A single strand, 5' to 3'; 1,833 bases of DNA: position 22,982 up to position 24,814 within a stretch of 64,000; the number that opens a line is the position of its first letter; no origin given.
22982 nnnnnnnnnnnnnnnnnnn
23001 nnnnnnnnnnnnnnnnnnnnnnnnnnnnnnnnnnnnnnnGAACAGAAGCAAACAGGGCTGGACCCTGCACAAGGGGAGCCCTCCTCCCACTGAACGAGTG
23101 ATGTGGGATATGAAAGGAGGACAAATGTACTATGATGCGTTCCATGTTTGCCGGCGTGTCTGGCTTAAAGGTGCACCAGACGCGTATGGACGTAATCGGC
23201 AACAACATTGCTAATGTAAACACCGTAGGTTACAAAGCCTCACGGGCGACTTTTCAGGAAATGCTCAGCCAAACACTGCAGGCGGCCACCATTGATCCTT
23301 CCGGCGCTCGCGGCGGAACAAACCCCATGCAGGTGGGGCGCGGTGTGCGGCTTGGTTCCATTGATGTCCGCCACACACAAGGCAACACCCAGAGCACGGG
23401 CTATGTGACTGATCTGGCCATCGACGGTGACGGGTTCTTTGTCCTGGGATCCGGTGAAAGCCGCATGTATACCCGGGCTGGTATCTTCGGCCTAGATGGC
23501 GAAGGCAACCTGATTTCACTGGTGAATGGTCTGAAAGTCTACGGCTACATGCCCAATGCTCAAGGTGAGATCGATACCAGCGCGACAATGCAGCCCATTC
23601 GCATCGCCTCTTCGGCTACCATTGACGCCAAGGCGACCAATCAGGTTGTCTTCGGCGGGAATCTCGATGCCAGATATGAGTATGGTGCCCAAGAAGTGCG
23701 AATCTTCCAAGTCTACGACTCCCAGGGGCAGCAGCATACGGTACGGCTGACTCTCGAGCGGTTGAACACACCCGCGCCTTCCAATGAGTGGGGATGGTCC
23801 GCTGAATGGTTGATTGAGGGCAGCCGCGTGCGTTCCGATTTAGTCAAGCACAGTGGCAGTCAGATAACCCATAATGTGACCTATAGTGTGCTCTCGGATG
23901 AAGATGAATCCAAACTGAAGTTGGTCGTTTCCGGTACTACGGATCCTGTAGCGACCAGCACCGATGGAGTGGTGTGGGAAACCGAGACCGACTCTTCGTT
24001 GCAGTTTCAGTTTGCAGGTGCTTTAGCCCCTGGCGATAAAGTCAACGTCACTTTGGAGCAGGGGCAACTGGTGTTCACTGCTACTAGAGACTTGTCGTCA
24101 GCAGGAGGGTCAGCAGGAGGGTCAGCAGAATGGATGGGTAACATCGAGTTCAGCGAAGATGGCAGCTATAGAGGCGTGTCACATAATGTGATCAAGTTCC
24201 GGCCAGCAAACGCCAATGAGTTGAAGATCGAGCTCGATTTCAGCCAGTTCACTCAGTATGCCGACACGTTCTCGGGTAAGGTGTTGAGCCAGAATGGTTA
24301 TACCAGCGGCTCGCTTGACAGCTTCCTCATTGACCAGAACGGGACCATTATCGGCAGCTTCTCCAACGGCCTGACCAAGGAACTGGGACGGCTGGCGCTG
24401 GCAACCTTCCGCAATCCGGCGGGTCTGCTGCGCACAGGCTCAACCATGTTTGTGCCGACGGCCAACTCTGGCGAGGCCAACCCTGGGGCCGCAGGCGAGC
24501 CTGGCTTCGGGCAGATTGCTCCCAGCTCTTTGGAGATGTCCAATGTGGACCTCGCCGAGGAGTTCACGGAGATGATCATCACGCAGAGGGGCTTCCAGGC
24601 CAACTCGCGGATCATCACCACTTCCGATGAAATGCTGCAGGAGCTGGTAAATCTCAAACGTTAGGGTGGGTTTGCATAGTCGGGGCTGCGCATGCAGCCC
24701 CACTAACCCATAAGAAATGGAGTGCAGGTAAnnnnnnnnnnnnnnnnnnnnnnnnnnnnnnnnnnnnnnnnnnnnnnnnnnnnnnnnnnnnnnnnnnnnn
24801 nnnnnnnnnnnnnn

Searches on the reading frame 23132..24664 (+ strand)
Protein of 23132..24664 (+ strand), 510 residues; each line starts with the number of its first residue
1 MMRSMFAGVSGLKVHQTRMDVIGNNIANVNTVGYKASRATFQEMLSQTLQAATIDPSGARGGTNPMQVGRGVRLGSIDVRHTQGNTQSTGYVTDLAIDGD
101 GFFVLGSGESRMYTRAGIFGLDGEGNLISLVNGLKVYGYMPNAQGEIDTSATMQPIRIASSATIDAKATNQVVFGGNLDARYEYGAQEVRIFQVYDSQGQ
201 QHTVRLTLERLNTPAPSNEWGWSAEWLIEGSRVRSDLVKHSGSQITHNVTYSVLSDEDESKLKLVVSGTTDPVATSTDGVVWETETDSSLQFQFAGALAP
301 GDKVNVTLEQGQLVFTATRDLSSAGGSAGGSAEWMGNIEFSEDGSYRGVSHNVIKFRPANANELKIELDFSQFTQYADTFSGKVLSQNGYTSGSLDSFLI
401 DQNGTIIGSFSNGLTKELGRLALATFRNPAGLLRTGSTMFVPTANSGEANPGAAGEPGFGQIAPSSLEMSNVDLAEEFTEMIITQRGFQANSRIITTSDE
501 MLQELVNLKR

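Call 60: search_protein_families(library=pfam, proteins=[window:23132-24664:+], max_evalue=0.001)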
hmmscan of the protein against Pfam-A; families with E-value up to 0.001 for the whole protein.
window:23132-24664:+ (510 aa): 4 families
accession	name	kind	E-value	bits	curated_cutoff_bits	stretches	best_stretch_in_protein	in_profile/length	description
PF06429.18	Flg_bbr_C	-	1.2e-17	63.6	23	1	465-508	3-46/46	Flagellar basal body rod FlgEFG protein C-terminal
PF07559.19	FlgE_D2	-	4.9e-12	47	22.7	1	190-390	24-142/142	Flagellar basal body protein FlaE D2 domain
PF00460.25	Flg_bb_rod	-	8.4e-11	42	20.7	1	8-35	4-31/31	Flagella basal body rod protein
PF22692.1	LlgE_F_G_D1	-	9.2e-08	32.6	27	1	96-161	1-59/64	Flagellar hook protein FlgE/F/G D1 domain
